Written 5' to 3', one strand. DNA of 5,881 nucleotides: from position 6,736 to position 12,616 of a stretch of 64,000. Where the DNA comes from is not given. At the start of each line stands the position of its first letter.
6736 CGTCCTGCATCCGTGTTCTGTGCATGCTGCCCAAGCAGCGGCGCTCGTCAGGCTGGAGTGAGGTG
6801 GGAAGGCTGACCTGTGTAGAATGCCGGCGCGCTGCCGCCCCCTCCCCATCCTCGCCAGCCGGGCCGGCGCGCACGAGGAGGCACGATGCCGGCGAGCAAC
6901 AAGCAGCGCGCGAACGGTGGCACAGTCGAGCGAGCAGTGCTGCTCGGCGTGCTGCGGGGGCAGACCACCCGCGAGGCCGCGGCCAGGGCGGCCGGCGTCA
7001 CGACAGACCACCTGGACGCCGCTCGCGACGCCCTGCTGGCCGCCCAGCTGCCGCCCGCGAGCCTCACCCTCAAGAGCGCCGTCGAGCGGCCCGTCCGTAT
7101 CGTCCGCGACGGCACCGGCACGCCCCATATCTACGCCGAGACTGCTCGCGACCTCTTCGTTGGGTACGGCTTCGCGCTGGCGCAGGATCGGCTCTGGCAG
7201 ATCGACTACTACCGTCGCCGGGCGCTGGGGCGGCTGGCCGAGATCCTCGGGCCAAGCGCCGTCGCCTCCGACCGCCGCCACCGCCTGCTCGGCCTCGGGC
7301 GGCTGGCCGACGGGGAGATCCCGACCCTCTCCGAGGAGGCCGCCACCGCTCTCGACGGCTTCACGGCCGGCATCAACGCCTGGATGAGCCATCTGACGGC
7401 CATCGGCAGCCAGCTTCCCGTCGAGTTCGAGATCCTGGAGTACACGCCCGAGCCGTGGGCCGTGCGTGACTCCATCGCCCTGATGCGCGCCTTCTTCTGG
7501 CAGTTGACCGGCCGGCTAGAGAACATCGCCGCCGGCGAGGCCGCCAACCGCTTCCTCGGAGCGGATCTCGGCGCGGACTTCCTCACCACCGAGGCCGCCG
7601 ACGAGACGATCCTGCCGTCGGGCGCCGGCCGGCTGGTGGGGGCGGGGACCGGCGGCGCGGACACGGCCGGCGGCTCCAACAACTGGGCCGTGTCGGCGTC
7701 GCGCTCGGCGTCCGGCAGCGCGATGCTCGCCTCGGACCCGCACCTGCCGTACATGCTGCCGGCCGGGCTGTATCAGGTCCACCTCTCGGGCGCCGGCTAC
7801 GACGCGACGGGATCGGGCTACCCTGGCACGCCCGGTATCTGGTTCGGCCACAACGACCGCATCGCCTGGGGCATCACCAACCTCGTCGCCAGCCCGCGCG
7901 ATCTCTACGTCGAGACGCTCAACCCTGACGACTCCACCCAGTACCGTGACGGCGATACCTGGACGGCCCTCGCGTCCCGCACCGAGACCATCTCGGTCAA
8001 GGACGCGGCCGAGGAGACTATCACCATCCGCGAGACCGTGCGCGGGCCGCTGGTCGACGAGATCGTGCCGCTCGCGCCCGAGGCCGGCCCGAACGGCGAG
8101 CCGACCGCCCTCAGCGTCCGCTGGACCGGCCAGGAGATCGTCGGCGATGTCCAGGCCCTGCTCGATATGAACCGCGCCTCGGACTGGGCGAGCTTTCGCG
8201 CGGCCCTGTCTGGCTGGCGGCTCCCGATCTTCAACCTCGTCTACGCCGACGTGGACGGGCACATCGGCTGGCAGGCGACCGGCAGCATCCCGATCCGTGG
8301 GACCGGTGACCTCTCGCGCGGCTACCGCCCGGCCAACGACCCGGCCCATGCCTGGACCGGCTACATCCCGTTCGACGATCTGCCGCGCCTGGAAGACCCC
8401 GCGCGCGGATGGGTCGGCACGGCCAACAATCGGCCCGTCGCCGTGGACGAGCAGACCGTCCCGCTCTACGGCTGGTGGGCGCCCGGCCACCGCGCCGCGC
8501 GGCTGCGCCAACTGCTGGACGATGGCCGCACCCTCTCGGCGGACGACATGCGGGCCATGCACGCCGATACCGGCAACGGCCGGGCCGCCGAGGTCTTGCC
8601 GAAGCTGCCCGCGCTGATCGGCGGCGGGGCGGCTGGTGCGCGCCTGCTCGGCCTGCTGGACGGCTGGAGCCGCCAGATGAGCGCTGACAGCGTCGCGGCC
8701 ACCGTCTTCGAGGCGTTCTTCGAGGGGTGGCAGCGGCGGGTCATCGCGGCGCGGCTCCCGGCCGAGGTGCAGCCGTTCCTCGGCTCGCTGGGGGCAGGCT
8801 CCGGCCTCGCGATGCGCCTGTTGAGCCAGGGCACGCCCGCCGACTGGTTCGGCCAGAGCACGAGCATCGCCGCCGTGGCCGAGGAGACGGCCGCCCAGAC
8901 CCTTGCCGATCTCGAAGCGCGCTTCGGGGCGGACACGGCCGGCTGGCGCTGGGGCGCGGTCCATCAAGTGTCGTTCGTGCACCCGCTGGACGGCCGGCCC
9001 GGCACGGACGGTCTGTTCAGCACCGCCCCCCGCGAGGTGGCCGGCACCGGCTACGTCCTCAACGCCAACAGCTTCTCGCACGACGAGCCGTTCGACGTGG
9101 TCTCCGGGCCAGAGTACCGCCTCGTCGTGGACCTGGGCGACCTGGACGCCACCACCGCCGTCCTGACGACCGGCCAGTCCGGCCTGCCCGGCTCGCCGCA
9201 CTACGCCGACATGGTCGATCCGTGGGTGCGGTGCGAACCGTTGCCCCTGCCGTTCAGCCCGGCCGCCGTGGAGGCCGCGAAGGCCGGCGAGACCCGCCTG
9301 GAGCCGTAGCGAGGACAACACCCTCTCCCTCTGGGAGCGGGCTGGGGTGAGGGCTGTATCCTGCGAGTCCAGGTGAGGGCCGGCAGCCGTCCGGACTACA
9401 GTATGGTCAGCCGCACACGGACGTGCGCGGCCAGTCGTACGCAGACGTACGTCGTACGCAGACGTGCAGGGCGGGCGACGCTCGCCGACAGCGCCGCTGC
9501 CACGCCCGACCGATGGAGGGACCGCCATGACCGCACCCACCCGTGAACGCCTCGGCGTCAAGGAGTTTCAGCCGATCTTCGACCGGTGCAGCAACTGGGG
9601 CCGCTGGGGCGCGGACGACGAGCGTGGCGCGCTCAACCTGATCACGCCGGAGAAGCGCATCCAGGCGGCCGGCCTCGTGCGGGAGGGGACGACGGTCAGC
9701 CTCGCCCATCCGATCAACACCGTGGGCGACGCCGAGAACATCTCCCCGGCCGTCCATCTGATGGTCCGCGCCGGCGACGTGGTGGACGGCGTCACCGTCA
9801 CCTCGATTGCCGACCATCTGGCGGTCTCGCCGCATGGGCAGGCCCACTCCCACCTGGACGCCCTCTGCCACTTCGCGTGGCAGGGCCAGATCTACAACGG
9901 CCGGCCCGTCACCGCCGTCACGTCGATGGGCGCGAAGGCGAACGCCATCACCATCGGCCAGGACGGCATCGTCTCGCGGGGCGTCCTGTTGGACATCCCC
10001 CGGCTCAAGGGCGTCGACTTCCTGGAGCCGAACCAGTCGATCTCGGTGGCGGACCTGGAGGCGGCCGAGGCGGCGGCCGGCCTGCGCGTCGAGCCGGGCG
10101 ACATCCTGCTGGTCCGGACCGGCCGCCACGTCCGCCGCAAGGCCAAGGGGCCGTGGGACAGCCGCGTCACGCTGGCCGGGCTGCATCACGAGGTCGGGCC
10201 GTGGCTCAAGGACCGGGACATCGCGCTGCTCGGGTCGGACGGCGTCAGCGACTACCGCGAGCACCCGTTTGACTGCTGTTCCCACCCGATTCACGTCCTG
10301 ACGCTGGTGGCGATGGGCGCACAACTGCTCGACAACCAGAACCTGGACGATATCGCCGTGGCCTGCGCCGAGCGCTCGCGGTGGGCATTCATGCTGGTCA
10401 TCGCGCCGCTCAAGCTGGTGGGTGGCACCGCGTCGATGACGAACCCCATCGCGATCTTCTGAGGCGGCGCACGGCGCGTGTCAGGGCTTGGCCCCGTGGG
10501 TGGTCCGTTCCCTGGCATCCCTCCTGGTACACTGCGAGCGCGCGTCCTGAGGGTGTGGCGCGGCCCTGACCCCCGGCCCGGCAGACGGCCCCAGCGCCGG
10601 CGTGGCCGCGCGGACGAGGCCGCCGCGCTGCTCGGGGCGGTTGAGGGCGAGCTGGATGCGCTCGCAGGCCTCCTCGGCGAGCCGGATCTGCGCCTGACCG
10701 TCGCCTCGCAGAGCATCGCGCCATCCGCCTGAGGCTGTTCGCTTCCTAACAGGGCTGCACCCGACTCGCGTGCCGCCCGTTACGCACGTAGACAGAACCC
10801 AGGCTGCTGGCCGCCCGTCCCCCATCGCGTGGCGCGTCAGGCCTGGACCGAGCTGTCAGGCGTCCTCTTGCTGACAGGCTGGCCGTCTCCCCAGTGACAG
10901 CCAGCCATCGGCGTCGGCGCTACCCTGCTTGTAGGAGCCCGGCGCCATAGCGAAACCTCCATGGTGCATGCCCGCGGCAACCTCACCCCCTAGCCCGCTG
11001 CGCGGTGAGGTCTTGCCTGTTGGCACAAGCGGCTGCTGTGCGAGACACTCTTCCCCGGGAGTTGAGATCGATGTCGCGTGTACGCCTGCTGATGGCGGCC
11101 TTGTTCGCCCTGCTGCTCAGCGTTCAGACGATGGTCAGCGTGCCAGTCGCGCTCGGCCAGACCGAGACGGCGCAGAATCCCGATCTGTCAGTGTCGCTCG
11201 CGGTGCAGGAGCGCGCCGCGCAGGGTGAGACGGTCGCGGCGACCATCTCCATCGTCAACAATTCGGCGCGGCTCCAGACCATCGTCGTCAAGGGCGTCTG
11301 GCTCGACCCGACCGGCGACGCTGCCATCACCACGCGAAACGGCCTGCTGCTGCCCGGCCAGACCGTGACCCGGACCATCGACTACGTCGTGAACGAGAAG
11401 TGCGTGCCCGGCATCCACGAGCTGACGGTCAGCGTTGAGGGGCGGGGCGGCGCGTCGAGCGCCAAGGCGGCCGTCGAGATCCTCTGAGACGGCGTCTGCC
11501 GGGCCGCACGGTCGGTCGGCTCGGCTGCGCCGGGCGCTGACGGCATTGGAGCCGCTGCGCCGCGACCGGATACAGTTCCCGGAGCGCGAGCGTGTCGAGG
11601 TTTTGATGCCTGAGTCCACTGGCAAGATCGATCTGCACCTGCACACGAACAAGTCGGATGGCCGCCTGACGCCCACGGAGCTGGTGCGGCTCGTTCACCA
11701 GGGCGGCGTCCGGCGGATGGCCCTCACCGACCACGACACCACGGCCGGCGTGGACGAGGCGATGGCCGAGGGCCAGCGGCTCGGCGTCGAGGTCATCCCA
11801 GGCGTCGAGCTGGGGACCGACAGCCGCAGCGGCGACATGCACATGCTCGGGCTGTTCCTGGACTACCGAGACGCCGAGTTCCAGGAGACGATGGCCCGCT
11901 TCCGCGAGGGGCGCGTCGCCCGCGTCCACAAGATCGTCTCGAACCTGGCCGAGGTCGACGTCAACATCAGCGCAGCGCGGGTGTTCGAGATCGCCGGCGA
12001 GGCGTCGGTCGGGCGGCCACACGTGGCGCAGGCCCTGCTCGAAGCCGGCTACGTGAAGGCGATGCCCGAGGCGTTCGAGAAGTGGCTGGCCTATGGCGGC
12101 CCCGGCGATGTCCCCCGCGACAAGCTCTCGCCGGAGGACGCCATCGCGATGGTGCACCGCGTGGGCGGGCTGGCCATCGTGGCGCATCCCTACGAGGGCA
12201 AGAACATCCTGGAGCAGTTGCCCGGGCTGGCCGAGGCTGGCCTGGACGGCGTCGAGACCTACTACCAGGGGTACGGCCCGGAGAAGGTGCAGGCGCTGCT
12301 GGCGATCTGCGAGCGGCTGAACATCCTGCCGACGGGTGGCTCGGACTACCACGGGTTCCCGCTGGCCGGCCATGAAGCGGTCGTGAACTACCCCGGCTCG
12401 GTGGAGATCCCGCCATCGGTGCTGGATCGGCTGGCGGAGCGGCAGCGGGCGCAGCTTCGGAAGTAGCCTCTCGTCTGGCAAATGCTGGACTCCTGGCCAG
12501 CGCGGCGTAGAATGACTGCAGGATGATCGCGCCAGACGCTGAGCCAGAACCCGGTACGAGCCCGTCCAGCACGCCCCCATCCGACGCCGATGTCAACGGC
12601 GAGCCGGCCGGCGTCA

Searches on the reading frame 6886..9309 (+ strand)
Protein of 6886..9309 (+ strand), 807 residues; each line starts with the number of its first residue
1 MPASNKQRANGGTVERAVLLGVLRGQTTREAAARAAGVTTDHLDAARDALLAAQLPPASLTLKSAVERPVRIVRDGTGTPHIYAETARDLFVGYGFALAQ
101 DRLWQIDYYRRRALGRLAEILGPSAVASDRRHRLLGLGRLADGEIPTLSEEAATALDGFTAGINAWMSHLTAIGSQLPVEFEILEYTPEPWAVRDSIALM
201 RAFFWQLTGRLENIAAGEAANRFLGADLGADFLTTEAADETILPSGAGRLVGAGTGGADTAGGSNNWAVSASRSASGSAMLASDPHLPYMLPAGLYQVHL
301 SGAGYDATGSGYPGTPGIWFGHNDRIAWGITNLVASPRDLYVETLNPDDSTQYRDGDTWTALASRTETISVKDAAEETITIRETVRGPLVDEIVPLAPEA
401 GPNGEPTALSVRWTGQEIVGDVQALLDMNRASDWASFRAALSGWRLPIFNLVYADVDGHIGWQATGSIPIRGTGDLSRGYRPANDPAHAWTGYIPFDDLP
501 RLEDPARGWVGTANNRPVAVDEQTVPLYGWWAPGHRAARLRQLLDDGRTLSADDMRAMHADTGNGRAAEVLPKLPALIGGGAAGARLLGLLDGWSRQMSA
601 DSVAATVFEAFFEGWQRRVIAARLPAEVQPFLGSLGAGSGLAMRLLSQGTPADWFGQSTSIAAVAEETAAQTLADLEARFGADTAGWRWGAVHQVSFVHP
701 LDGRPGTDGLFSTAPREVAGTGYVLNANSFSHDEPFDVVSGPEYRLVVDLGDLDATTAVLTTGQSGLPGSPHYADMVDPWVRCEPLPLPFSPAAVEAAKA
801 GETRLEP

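Call 50: search_protein_families(library=pfam, proteins=[window:6886-9309:+], max_evalue=0.0001)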
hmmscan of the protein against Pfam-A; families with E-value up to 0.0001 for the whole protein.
window:6886-9309:+ (807 aa): 1 family
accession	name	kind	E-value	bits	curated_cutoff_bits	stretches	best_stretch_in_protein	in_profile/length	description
PF01804.23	Penicil_amidase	-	6.6e-203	676.9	21.3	1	69-797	1-675/675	Penicillin amidase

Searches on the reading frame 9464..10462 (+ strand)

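Call 50: search_protein_families(library=pfam, proteins=[window:9464-10462:+], max_evalue=0.0001)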
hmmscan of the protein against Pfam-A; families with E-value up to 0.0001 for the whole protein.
window:9464-10462:+ (332 aa): 1 family
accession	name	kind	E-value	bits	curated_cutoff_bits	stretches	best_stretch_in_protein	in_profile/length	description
PF04199.19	Cyclase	-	3.2e-17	63.5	23.1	1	117-262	20-139/142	Putative cyclase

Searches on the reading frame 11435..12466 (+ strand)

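Call 50: search_protein_families(library=pfam, proteins=[window:11435-12466:+], max_evalue=0.0001)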
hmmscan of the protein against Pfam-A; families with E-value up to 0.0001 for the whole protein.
window:11435-12466:+ (343 aa): 1 family
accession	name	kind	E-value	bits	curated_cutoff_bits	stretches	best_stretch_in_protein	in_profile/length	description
PF02811.25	PHP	-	9.1e-11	42.8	26.4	1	66-143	1-71/164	PHP domain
